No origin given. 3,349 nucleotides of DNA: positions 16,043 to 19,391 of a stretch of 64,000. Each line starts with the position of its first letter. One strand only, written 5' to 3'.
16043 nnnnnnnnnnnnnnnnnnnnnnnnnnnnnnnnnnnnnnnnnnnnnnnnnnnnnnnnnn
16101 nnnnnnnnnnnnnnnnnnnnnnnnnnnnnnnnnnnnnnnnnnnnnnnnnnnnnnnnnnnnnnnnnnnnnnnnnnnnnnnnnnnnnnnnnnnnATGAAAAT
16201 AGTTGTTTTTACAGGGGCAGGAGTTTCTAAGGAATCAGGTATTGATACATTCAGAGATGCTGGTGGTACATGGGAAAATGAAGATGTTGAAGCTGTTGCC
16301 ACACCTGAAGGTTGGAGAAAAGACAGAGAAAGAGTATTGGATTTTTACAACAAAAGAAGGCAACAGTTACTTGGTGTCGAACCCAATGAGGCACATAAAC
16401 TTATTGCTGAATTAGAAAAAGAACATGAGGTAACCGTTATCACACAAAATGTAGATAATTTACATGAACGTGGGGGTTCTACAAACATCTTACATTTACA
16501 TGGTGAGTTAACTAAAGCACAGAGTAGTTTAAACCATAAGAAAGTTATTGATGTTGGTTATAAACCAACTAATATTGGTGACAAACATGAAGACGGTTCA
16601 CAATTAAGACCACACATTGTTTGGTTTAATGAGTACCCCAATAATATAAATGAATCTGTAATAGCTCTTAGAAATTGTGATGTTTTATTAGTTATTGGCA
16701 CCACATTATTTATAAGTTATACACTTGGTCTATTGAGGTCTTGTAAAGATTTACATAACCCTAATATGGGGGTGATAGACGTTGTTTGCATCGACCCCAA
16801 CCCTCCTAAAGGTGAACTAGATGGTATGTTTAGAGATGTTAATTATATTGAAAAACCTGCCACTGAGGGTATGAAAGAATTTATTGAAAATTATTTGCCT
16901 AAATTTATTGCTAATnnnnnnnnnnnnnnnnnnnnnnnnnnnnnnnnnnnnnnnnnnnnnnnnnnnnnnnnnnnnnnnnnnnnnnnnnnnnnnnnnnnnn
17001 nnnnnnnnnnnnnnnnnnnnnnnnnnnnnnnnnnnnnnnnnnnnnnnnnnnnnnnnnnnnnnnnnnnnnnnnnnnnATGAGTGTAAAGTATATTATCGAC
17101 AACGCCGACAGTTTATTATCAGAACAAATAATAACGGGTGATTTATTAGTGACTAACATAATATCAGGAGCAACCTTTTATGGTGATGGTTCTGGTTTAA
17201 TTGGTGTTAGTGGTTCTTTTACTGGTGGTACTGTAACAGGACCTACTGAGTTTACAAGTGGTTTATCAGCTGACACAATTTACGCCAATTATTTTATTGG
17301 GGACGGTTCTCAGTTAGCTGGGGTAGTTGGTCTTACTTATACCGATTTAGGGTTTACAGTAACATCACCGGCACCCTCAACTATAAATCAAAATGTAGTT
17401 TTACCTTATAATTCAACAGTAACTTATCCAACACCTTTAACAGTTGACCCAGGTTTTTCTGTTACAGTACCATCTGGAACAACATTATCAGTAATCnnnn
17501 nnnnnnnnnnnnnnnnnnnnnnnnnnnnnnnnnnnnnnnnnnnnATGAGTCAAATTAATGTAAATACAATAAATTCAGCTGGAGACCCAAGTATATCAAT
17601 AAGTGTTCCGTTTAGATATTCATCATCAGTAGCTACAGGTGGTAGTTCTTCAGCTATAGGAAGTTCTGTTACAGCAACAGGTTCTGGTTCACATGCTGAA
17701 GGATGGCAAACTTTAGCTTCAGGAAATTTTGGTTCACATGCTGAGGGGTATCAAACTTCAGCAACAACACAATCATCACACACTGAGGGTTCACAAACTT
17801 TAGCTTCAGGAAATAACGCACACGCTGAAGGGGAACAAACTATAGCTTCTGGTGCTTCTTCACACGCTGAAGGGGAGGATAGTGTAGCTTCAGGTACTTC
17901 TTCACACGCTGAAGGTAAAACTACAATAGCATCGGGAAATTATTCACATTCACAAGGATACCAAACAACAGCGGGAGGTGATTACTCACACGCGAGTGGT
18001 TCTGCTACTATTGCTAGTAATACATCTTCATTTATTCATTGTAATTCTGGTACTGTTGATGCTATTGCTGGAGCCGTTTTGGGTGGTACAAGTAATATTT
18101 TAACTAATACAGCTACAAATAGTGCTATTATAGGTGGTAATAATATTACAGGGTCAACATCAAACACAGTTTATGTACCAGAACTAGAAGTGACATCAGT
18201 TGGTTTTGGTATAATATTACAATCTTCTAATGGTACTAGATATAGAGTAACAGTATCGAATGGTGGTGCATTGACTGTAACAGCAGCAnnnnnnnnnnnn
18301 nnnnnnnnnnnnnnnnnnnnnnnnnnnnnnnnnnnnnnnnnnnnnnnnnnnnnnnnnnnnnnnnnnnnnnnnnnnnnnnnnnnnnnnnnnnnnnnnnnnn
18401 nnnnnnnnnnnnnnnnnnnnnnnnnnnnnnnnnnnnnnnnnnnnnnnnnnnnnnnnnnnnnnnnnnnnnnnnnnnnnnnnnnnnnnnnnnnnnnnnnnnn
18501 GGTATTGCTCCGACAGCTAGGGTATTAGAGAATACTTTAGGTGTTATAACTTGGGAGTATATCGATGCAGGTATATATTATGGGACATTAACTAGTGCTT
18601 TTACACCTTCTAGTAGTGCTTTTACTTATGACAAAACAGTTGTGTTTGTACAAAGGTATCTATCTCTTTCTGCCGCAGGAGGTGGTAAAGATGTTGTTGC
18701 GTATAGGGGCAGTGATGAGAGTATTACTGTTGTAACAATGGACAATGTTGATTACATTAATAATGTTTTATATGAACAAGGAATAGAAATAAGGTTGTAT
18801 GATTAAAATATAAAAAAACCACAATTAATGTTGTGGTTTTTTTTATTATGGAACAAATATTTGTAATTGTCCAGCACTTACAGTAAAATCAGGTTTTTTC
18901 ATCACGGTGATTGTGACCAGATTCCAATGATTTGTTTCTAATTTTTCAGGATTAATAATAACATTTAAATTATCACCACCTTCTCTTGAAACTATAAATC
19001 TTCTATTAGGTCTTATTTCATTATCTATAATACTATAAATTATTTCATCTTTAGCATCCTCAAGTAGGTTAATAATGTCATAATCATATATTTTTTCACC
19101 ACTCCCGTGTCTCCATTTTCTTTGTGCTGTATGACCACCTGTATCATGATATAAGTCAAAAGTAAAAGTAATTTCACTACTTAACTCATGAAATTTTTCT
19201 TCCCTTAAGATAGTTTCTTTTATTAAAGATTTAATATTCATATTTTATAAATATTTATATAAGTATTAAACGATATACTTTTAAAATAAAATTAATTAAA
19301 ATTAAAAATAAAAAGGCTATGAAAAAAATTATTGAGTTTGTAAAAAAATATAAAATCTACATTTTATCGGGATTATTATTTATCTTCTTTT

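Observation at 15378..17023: Sigma-70-family factor translationally coupled to a zinc-finger-less Sir2, followed by a promoter-to-terminator mini-transcript (candidate sRNA)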

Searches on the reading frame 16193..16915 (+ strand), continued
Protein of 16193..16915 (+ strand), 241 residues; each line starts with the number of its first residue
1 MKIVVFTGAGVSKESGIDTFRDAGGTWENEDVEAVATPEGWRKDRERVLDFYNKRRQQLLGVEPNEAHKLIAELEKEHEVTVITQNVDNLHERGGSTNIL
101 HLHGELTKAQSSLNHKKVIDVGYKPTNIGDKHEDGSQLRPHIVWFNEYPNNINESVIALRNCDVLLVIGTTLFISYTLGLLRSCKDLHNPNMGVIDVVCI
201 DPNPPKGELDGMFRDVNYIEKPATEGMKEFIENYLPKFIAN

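Call 83: fold_search(model_id=the predicted structure, library=pdb)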
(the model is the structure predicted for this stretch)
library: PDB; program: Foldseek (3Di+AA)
matches with E <= 10: 1136; with E <= 0.001: 289
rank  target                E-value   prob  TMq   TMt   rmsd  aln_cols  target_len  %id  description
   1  1s5p_A                2.4e-22  1.00  0.82  0.87   2.7       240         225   38  Structure and substrate binding properties of cobB, a Sir2 homolog protein deacetylase from Eschericia coli. (released 2004-03-23)
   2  6rxj_A                8.0e-22  1.00  0.83  0.85   2.7       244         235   38  Crystal structure of CobB wt in complex with H4K16-Acetyl peptide (released 2020-04-15)
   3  6rxm_A                9.1e-22  1.00  0.84  0.86   2.5       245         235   37  Crystal structure of CobB Ac2 (A76G, I131C, V162G) in complex with H4K16-Acetyl peptide (released 2020-04-15)
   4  6rxm_B                1.2e-21  1.00  0.83  0.85   2.6       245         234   37  Crystal structure of CobB Ac2 (A76G, I131C, V162G) in complex with H4K16-Acetyl peptide (released 2020-04-15)
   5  6rxm_E                2.2e-21  1.00  0.83  0.86   2.6       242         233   38  Crystal structure of CobB Ac2 (A76G, I131C, V162G) in complex with H4K16-Acetyl peptide (released 2020-04-15)
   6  6rxm_D                4.1e-21  1.00  0.81  0.86   2.5       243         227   34  Crystal structure of CobB Ac2 (A76G, I131C, V162G) in complex with H4K16-Acetyl peptide (released 2020-04-15)
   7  6rxq_C                6.0e-21  1.00  0.79  0.84   3.2       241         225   37  Crystal structure of CobB Ac2 (A76G,I131C,V162A) in complex with H4K16Cr-2'OH-ADPr peptide intermediate after soaking (released 2020-04-15)
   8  1m2h                  8.8e-21  1.00  0.82  0.79   3.1       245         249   31  Sir2 homologue S24A mutant-ADP ribose complex (released 2003-04-08)
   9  1m2j                  9.4e-21  1.00  0.82  0.79   3.0       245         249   32  Sir2 homologue H80N mutant-ADP ribose complex (released 2003-04-08)
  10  6rxq_B                2.3e-20  1.00  0.80  0.85   2.6       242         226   36  Crystal structure of CobB Ac2 (A76G,I131C,V162A) in complex with H4K16Cr-2'OH-ADPr peptide intermediate after soaking (released 2020-04-15)
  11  6rxq_D                2.9e-20  1.00  0.81  0.86   2.6       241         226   36  Crystal structure of CobB Ac2 (A76G,I131C,V162A) in complex with H4K16Cr-2'OH-ADPr peptide intermediate after soaking (released 2020-04-15)
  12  1m2g                  3.1e-20  1.00  0.82  0.80   3.0       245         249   32  Sir2 homologue-ADP ribose complex (released 2003-04-08)
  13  6rxq_A                3.5e-20  1.00  0.81  0.87   2.6       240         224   36  Crystal structure of CobB Ac2 (A76G,I131C,V162A) in complex with H4K16Cr-2'OH-ADPr peptide intermediate after soaking (released 2020-04-15)
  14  1m2k                  1.0e-19  1.00  0.81  0.79   3.1       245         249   32  Sir2 homologue F159A mutant-ADP ribose complex (released 2003-04-08)
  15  1ici_B                1.1e-18  1.00  0.79  0.78   3.3       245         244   33  CRYSTAL STRUCTURE OF A SIR2 HOMOLOG-NAD COMPLEX (released 2001-05-02)
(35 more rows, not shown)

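Call 112: search_protein_families(library=pfam, proteins=[L229:3855-4268:-, L195:3863-4273:-, L032:5851-6276:-, L199:1727-2158:-], max_evalue=1)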
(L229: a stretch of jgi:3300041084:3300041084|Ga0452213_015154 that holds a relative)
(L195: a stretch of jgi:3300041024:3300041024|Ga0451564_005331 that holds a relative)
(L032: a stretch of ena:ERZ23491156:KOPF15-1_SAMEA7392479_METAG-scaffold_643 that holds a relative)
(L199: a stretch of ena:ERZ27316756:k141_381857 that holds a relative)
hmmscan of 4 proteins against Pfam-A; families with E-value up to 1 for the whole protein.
L229:3855-4268:- (138 aa): 1 family
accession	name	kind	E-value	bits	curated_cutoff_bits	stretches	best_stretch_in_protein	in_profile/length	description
PF12931.13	TPR_Sec16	-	0.16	12.2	22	1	76-123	4-50/298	Sec16 Sec23-binding domain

L195:3863-4273:- (137 aa): 0 families

L032:5851-6276:- (142 aa): 1 family
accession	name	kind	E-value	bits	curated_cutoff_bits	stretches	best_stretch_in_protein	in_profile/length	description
PF14942.11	Muted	-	0.15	12.7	26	0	57-74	13-30/146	Organelle biogenesis, Muted-like protein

L199:1727-2158:- (144 aa): 0 families

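Call 127: search_protein_families(library=padloc, proteins=[L229:3855-4268:-, L195:3863-4273:-, L032:5851-6276:-, L199:1727-2158:-], max_evalue=0.1)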
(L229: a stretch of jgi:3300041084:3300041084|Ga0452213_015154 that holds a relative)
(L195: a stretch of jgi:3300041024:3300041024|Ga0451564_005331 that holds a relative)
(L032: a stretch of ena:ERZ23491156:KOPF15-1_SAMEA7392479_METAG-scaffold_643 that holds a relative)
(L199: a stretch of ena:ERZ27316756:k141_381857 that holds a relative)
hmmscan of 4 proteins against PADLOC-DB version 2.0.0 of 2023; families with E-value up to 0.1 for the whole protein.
L229:3855-4268:- (138 aa): 0 families

L195:3863-4273:- (137 aa): 0 families

L032:5851-6276:- (142 aa): 1 family
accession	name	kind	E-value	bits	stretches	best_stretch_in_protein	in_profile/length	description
PDLC02236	AbiEi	-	0.00081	17.1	1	4-87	118-203/207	AbiEi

L199:1727-2158:- (144 aa): 0 families

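Call 128: search_protein_families(library=ncbifam, proteins=[L229:3855-4268:-, L032:5851-6276:-], max_evalue=0.1)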
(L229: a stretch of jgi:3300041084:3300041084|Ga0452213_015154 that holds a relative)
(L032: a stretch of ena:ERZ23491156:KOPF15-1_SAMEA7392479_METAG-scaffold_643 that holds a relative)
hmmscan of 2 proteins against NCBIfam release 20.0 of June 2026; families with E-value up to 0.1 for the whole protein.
L229:3855-4268:- (138 aa): 1 family
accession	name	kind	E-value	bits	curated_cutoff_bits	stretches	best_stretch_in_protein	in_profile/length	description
NF003146.0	PRK04081.1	equivalog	0.0082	15.6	194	1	39-103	68-129/207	hypothetical protein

L032:5851-6276:- (142 aa): 0 families

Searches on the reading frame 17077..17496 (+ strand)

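Call 3: search_protein_families(library=pfam, proteins=[window:17077-17496:+], max_evalue=0.01)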
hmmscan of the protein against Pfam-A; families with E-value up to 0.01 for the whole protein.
window:17077-17496:+ (140 aa): 0 families

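Call 70: search_protein_families(library=phrogs, proteins=[window:17077-17496:+], max_evalue=0.001)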
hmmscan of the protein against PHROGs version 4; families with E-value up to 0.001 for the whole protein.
window:17077-17496:+ (140 aa): 1 family
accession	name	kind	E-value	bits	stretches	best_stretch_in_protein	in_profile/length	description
phrog_28668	-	unknown function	3e-05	25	0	65-110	55-99/153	-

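Call 128: search_protein_families(library=ncbifam, proteins=[window:17077-17496:+], max_evalue=0.1)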
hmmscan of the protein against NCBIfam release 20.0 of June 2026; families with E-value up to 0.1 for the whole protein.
window:17077-17496:+ (140 aa): 0 families

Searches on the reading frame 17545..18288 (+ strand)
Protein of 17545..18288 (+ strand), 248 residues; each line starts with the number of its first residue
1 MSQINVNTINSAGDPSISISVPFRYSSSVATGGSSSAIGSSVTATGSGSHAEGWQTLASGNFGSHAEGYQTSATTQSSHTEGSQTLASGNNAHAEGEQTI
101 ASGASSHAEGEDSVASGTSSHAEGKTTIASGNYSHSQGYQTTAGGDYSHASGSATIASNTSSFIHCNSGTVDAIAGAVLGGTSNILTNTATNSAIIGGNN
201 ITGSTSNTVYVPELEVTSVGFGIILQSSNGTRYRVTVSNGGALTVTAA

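Call 3: search_protein_families(library=pfam, proteins=[window:17545-18288:+], max_evalue=0.01)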
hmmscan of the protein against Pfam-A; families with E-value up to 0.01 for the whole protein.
window:17545-18288:+ (248 aa): 1 family
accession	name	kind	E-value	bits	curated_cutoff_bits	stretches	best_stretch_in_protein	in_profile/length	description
PF05658.19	YadA_head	-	2.9e-05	24.8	25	1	108-134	1-27/27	YadA head domain repeat (2 copies)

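Call 70: search_protein_families(library=phrogs, proteins=[window:17545-18288:+], max_evalue=0.001)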
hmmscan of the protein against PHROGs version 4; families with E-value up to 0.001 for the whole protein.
window:17545-18288:+ (248 aa): 2 families
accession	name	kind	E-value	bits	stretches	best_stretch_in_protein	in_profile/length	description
phrog_25468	-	unknown function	7.5e-25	88.8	2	63-138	91-166/528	-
phrog_14251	-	unknown function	0.0003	20.5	0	110-177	246-314/539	-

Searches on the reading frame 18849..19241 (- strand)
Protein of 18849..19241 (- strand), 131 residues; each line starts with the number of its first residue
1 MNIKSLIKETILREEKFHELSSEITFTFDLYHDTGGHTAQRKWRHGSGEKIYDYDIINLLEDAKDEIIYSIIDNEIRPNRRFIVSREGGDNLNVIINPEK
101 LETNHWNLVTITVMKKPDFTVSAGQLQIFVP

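Call 70: search_protein_families(library=phrogs, proteins=[window:18849-19241:-], max_evalue=0.001)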
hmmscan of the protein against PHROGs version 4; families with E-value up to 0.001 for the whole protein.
window:18849-19241:- (131 aa): 0 families

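Call 88: search_protein_families(library=pfam, proteins=[window:18849-19241:-], max_evalue=0.001)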
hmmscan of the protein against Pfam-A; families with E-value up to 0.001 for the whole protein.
window:18849-19241:- (131 aa): 0 families

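Call 95: find_homologous_proteins(query=window:18849-19241:-, max_evalue=0.001)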
Query window:18849-19241:- (131 aa): 114 proteins with E <= 0.001 among 117 candidates.
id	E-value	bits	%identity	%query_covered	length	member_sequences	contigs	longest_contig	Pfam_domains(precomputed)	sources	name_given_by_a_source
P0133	1.5e-80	285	98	100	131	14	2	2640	-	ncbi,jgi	jgi:hypothetical protein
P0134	2.5e-71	255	88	99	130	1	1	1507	-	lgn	-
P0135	1.5e-69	250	85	99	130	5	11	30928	-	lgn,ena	-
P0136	2.9e-69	249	85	99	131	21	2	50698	-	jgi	jgi:hypothetical protein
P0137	3.2e-69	249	84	99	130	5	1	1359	-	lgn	-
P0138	2.6e-68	246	83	99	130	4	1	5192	-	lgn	-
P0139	4.0e-67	242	82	99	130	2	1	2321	-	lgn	-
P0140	3.8e-66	239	80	99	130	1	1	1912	-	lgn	-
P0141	1.3e-65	237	81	99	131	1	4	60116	-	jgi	jgi:hypothetical protein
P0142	9.7e-64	231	78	100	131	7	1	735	-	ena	-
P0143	2.4e-63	230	79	100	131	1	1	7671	-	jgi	-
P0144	6.1e-63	228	77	99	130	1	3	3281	-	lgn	-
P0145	2.4e-61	223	76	99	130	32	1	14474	-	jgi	jgi:hypothetical protein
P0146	3.3e-61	223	77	99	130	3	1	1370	-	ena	-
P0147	3.5e-61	223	76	99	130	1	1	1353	-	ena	-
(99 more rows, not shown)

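Call 101: predict_structure(alignment_id=A6)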
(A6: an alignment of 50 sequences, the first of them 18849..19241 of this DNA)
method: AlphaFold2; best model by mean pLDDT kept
length: 131 residues; sequences in the alignment: 50
mean_pLDDT: 86.3   pTM: 0.80
mean pLDDT of the five models: 86.3, 85.5, 82.7, 82.0, 75.4
residues with pLDDT >= 90: 61; 70-90: 53; 50-70: 17; < 50: 0
segments of 3 or more residues with pLDDT < 50: none
pLDDT, mean of each block of 10 residues (from residue 1): 79 85 88 67 66 92 95 93 90 95 92 89 91 81
secondary structure, 60 per line:
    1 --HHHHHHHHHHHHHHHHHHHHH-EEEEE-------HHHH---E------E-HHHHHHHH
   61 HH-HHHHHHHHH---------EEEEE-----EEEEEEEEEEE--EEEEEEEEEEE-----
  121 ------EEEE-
elements in order: H3-23 E25-29 H37-40 H53-62 H64-72 E82-86 E92-102 E105-115 E127-130

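Call 112: search_protein_families(library=pfam, proteins=[window:18849-19241:-], max_evalue=1)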
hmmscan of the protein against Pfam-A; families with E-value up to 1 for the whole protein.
window:18849-19241:- (131 aa): 0 families

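Call 113: fold_search(model_id=the predicted structure, library=pdb)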
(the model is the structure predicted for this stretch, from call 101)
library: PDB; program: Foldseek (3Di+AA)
matches with E <= 10: 635; with E <= 0.001: 0
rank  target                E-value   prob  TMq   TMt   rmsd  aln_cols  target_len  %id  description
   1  1of5_A                2.4e-01  0.06  0.18  0.16  16.1       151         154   10  Crystal structure of Mex67-Mtr2 (released 2003-07-03)
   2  6edi_A                4.3e-01  0.09  0.19  0.08   9.3        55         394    9  Crystal structure of Leishmania braziliensis glucokinase (released 2018-08-29)
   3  7s2n_B                4.6e-01  0.18  0.25  0.10   9.6        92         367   10  Crystal structure of the F337L mutation of Trypanosoma cruzi glucokinase in the apo form (open conformation) (released 2021-10-06)
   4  4ghe_C                5.3e-01  0.04  0.14  0.07  12.3        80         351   16  Structure of Y257F variant of Homoprotocatechuate 2,3-Dioxygenase from B.fuscum in complex with 4-nitrocatechol at 1.6 (released 2012-10-31)
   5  1s9g_B                5.3e-01  0.04  0.14  0.05  17.9       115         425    9  CRYSTAL STRUCTURE OF HIV-1 REVERSE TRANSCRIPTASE (RT) IN COMPLEX WITH JANSSEN-R120394. (released 2004-05-11)
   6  9a6d_A                5.6e-01  0.08  0.17  0.06  11.7        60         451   12  Integrative model of MTAB-YVFG by crosslinking MS and deep learning (released 2024-09-18)
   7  1q0o_A                5.6e-01  0.04  0.14  0.07  12.4        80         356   16  CRYSTAL STRUCTURE OF HOMOPROTOCATECHUATE 2,3-DIOXYGENASE FROM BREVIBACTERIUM FUSCUM (FULL LENGTH PROTEIN) (released 2003-07-29)
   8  7s2h_A                6.4e-01  0.09  0.22  0.09   9.7        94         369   11  Crystal structure of Trypanosoma cruzi glucokinase in the apo form (open conformation) (released 2021-10-06)
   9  1kw3                  6.4e-01  0.04  0.17  0.10  11.3        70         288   10  Crystal structure of 2,3-dihydroxybiphenyal dioxygenase (BphC) at 1.45 A resolution (released 2003-01-28)
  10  1f1x_A                6.4e-01  0.03  0.14  0.08  13.0        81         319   17  CRYSTAL STRUCTURE OF HOMOPROTOCATECHUATE 2,3-DIOXYGENASE FROM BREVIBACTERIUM FUSCUM (released 2003-06-10)
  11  3ojn_C                6.4e-01  0.03  0.14  0.07  12.3        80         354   16  Structure of Mn-substituted Homoprotocatechuate 2,3-Dioxygenase at 1.65 Ang resolution (released 2010-12-29)
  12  4z6t_C                6.8e-01  0.03  0.14  0.07  12.3        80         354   16  Structure of H200N variant of Homoprotocatechuate 2,3-Dioxygenase from B.fuscum in complex with 4-sulfonyl catechol at (released 2015-08-26)
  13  1f1u_A                7.3e-01  0.05  0.18  0.09  12.6       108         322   13  CRYSTAL STRUCTURE OF HOMOPROTOCATECHUATE 2,3-DIOXYGENASE FROM ARTHROBACTER GLOBIFORMIS (NATIVE, LOW TEMPERATURE) (released 2003-06-10)
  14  7s2n_A                8.3e-01  0.08  0.22  0.09   9.6        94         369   11  Crystal structure of the F337L mutation of Trypanosoma cruzi glucokinase in the apo form (open conformation) (released 2021-10-06)
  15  8stx_B                8.3e-01  0.08  0.22  0.09   9.7        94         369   11  Crystal structure of the F337A mutation of Trypanosoma cruzi glucokinase in the apo form (open conformation) (released 2023-05-31)
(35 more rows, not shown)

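Call 124: search_protein_representatives(alignment_id=A6)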
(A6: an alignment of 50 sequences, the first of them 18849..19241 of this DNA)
Query: 50 sequences, 130 profile positions. Proteins with E-value up to 0.001 (for the whole library): 240; up to 1e-10: 46; up to 1e-30: 6. The best 150 are listed.
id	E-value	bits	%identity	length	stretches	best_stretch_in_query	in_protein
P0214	3.9e-59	214.4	-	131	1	3-130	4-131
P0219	3.8e-48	178.9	-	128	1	4-130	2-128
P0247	7.5e-41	155.3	-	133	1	2-130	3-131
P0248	5.1e-40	152.6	-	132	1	2-130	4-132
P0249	3.4e-39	149.9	-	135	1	3-130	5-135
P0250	2.0e-33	131.3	-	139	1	3-130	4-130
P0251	3.2e-30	120.9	-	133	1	6-130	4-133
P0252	2.3e-25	105.2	-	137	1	3-130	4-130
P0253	2.8e-25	104.9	-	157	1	3-130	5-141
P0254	4.9e-25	104.2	-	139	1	1-130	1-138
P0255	1.2e-24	102.9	-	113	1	47-130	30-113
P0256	5.1e-24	100.9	-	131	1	9-130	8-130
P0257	7.0e-24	100.4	-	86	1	47-130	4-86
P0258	9.9e-23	96.7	-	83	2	2-55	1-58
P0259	4.6e-19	84.8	-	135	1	1-128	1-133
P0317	1.0e-08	51.3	-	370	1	10-129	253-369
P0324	2.6e-08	50.1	-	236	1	12-130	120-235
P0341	2.9e-07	46.7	-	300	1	17-120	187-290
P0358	7.1e-07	45.4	-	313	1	12-124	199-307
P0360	9.9e-07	44.9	-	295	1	9-130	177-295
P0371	1.9e-06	44.0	-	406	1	23-124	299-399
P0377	2.7e-06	43.5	-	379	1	5-125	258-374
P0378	2.7e-06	43.5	-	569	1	3-120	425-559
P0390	6.7e-06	42.3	-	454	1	4-121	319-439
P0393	8.3e-06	42.0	-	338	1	8-130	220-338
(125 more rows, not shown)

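Call 126: search_protein_families(library=pfam, proteins=[P0378, P0390, P0371, P0377, P0317, P0393, P0358, P0341, P0360, P0324], max_evalue=0.001)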
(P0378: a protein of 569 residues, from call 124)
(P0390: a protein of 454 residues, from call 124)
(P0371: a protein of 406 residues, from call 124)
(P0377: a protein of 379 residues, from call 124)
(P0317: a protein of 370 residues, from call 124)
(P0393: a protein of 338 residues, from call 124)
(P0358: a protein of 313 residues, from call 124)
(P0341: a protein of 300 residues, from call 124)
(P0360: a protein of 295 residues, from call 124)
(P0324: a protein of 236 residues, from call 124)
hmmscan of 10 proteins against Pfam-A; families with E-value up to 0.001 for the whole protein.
P0378 (569 aa): 1 family
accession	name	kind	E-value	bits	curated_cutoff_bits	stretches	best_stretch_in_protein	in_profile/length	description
PF00644.27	PARP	-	0.00014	21.9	26.7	1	207-307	42-138/199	Poly(ADP-ribose) polymerase catalytic domain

P0390 (454 aa): 0 families

P0371 (406 aa): 0 families

P0377 (379 aa): 2 families
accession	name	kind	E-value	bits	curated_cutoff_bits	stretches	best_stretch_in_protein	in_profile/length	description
PF06414.18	Zeta_toxin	-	9.7e-10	38.6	22.3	1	111-172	84-145/199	Zeta toxin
PF13671.12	AAA_33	-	6.6e-07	30.2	27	1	31-183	2-133/143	AAA domain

P0317 (370 aa): 0 families

P0393 (338 aa): 0 families

P0358 (313 aa): 0 families

P0341 (300 aa): 1 family
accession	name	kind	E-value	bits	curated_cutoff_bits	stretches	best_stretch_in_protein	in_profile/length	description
PF05728.18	UPF0227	-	1.4e-08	35.3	21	1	3-86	2-93/187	Uncharacterised protein family (UPF0227)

P0360 (295 aa): 1 family
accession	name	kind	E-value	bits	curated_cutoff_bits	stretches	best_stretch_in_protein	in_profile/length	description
PF11019.14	DUF2608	-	2.2e-06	27.8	22.6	1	2-102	6-110/244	Protein of unknown function (DUF2608)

P0324 (236 aa): 0 families

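Call 127: search_protein_families(library=padloc, proteins=[window:18849-19241:-], max_evalue=0.1)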
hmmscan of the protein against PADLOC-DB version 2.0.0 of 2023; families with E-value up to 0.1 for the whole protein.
window:18849-19241:- (131 aa): 0 families

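Call 128: search_protein_families(library=ncbifam, proteins=[window:18849-19241:-], max_evalue=0.1)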
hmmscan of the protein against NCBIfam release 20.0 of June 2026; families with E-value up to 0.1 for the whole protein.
window:18849-19241:- (131 aa): 0 families
